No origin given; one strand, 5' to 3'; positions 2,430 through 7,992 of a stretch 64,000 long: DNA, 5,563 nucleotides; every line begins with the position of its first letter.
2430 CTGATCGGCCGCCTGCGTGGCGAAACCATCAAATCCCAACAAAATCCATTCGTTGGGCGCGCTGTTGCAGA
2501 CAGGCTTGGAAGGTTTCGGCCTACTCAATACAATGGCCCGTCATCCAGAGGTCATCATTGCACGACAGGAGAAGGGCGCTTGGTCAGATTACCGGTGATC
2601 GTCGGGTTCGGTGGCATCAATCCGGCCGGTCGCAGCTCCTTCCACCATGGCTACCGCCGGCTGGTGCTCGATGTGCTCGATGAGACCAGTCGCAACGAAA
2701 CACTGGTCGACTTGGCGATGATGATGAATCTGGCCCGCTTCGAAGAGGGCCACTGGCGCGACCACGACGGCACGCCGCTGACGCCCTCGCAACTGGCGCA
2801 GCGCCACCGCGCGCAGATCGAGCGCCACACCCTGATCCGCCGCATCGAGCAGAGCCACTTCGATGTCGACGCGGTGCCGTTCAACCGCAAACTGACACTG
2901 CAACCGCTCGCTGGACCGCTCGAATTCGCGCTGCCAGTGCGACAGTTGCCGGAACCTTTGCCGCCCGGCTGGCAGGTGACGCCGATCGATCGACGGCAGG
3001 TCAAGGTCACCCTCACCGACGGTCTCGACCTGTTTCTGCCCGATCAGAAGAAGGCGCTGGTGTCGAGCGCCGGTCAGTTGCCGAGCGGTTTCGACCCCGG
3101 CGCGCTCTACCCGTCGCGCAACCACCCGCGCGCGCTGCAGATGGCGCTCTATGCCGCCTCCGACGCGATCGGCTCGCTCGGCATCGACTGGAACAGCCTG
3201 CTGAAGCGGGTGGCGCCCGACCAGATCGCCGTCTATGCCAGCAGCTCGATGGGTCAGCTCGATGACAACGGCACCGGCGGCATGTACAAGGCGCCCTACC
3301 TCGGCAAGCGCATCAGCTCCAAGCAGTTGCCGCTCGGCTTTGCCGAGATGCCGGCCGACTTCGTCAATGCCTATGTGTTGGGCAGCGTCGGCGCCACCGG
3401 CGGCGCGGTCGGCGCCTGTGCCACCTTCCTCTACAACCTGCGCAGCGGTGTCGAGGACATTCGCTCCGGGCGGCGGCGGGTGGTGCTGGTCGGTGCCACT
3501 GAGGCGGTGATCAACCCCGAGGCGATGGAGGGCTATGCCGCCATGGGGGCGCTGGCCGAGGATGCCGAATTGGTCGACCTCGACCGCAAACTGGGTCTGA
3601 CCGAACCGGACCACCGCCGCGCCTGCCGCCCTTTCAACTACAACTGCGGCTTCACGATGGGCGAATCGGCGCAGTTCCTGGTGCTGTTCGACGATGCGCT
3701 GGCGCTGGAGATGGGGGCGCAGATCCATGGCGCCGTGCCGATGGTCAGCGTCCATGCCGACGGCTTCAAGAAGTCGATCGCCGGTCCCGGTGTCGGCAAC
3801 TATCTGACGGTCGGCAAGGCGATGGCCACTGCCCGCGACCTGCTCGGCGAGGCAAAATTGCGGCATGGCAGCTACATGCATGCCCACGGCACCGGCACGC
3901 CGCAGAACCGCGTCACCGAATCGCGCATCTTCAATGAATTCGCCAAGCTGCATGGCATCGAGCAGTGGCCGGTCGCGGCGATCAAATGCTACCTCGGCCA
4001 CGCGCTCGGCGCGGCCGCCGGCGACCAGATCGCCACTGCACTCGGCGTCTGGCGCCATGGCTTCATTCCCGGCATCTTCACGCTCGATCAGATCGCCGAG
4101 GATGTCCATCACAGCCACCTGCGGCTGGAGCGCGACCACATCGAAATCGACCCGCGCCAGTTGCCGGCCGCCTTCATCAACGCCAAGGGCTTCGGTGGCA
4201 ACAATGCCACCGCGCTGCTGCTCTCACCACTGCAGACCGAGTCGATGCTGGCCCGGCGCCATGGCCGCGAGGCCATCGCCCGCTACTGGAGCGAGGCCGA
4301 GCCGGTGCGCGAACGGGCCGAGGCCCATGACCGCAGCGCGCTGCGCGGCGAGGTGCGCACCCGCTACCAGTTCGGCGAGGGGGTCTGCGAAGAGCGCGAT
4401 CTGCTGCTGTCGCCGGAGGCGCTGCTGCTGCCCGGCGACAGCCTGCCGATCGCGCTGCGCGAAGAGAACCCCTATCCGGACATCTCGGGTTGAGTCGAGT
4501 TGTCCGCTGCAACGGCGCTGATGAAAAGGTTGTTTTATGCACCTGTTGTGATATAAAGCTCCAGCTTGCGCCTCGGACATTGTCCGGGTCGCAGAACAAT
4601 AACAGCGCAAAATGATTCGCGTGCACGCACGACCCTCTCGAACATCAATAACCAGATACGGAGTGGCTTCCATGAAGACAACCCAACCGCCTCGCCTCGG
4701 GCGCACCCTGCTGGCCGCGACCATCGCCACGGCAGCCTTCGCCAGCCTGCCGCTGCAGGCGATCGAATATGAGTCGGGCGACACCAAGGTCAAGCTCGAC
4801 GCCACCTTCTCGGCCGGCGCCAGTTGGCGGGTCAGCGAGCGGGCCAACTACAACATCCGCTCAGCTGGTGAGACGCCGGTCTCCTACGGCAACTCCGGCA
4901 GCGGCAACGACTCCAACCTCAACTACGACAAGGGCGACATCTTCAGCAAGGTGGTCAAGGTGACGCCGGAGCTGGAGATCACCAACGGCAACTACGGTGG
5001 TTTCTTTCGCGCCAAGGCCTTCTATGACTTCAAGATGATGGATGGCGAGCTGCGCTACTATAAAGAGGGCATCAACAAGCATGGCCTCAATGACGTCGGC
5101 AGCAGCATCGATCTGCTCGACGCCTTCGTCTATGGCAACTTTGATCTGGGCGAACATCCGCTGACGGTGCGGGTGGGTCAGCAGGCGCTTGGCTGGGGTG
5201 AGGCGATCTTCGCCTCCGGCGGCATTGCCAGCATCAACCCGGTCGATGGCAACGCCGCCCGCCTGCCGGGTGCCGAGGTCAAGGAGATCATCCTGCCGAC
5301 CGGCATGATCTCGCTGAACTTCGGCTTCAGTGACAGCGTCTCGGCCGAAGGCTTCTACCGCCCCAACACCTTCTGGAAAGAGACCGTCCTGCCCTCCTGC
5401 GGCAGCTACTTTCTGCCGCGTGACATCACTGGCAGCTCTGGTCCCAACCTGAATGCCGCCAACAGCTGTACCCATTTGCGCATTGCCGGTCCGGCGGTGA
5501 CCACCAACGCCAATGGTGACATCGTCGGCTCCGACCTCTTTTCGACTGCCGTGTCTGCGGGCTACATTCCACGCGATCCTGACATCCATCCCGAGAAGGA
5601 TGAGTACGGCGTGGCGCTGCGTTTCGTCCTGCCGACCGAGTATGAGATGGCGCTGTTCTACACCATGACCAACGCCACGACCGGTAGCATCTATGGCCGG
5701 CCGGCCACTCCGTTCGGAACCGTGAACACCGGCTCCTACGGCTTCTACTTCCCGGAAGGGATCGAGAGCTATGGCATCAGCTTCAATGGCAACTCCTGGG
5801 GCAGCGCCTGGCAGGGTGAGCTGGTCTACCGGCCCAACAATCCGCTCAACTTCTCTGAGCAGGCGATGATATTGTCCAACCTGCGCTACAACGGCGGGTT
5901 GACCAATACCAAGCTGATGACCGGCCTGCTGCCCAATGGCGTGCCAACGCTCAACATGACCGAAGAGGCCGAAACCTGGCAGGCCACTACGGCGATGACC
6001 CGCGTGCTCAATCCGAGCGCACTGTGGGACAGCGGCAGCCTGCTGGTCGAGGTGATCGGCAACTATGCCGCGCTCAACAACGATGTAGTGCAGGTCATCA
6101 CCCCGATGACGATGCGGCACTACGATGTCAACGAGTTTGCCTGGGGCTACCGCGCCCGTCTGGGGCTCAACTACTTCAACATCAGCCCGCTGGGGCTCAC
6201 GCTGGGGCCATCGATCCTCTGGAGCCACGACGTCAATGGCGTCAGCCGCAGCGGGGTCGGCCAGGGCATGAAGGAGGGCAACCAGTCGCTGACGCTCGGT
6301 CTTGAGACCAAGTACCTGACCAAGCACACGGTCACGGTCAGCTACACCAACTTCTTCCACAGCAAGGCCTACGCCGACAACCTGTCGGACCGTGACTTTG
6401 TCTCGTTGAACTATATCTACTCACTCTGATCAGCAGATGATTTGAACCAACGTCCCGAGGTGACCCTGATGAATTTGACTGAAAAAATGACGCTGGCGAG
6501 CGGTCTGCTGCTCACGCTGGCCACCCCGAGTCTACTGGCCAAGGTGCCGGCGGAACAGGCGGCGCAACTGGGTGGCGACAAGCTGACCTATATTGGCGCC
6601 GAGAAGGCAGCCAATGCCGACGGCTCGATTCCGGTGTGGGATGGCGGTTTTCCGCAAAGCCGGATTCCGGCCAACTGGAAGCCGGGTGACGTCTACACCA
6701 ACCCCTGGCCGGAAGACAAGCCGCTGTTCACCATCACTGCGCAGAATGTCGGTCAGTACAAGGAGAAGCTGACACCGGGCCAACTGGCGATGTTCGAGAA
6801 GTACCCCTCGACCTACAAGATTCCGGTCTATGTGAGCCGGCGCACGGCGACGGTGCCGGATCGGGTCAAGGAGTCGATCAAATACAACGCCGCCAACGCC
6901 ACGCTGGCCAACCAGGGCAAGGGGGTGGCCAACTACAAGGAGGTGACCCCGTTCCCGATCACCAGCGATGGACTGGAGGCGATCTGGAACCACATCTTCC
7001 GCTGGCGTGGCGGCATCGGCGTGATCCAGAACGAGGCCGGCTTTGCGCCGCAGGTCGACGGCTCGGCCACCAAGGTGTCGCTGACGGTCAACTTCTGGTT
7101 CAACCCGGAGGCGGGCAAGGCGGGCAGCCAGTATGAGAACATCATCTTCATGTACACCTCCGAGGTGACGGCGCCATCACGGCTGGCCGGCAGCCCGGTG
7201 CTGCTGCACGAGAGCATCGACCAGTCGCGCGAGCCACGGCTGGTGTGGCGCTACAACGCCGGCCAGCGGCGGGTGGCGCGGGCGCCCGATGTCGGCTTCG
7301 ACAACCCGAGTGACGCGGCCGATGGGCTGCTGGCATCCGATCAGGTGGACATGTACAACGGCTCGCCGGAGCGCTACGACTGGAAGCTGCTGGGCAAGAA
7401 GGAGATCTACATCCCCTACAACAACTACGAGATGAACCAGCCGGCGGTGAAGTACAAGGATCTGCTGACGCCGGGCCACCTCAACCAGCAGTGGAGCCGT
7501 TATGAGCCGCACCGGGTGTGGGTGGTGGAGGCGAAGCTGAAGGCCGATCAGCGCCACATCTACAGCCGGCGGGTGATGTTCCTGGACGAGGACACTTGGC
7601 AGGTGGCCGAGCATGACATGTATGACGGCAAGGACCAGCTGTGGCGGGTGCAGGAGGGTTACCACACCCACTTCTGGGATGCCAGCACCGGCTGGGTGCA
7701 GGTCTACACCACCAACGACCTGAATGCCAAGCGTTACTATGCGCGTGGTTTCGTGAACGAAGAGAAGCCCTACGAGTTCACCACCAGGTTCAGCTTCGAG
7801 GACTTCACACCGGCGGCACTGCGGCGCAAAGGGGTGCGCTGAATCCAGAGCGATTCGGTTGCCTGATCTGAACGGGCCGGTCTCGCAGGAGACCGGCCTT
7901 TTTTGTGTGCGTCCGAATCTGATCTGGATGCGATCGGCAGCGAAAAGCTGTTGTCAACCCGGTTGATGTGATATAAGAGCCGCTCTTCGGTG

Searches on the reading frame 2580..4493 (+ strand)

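Call 82: search_protein_families(library=pfam, proteins=[window:2580-4493:+], max_evalue=0.00001)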
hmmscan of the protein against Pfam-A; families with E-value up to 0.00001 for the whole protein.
window:2580-4493:+ (637 aa): 2 families
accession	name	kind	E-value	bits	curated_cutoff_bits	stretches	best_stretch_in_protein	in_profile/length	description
PF00109.32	ketoacyl-synt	-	6.6e-12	46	20.8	1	184-369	88-246/252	Beta-ketoacyl synthase, N-terminal domain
PF02801.28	Ketoacyl-synt_C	-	1.1e-07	32.3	20.8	1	419-499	32-115/119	Beta-ketoacyl synthase, C-terminal domain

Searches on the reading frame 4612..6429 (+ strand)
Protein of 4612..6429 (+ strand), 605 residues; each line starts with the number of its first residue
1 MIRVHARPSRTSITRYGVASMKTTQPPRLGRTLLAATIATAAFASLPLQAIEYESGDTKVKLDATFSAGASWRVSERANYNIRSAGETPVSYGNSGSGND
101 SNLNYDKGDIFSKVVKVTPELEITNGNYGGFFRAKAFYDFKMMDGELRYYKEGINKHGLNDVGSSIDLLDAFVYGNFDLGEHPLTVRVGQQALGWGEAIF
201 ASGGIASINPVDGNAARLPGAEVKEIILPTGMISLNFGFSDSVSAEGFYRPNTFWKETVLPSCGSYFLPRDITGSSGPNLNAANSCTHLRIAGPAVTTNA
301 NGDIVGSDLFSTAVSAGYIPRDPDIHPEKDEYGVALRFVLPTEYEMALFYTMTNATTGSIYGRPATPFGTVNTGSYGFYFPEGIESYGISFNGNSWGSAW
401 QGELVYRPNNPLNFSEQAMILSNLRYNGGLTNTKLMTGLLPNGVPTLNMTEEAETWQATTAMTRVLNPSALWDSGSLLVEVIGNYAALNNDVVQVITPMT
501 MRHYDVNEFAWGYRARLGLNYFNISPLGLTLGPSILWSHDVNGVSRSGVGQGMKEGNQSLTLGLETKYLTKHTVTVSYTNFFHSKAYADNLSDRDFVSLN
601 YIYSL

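Call 82: search_protein_families(library=pfam, proteins=[window:4612-6429:+], max_evalue=0.00001)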
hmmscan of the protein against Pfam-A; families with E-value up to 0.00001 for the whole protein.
window:4612-6429:+ (605 aa): 1 family
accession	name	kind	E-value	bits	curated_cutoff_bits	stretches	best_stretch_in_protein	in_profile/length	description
PF06980.17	DUF1302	-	1.2e-122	411.2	23.2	1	33-605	3-541/541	Protein of unknown function (DUF1302)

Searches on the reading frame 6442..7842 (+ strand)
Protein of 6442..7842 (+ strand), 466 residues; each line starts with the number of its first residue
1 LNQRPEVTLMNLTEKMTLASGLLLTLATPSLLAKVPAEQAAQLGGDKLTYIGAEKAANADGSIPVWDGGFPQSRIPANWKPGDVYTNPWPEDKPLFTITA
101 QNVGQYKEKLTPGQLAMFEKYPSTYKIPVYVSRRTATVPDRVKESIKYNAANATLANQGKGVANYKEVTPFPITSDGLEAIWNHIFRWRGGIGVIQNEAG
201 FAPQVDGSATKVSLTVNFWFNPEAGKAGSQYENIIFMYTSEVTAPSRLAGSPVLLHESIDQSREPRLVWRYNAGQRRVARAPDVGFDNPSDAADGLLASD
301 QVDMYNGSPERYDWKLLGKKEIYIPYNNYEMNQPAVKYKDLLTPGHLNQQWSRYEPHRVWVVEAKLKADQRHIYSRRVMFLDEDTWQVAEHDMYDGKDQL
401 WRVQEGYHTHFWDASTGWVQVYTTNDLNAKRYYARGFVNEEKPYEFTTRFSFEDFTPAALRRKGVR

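Call 82: search_protein_families(library=pfam, proteins=[window:6442-7842:+], max_evalue=0.00001)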
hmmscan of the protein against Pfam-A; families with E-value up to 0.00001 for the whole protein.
window:6442-7842:+ (466 aa): 1 family
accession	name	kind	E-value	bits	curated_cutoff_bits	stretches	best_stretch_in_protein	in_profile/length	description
PF07044.18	DUF1329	-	1.8e-132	442.5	23.1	1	97-461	1-368/368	Protein of unknown function (DUF1329)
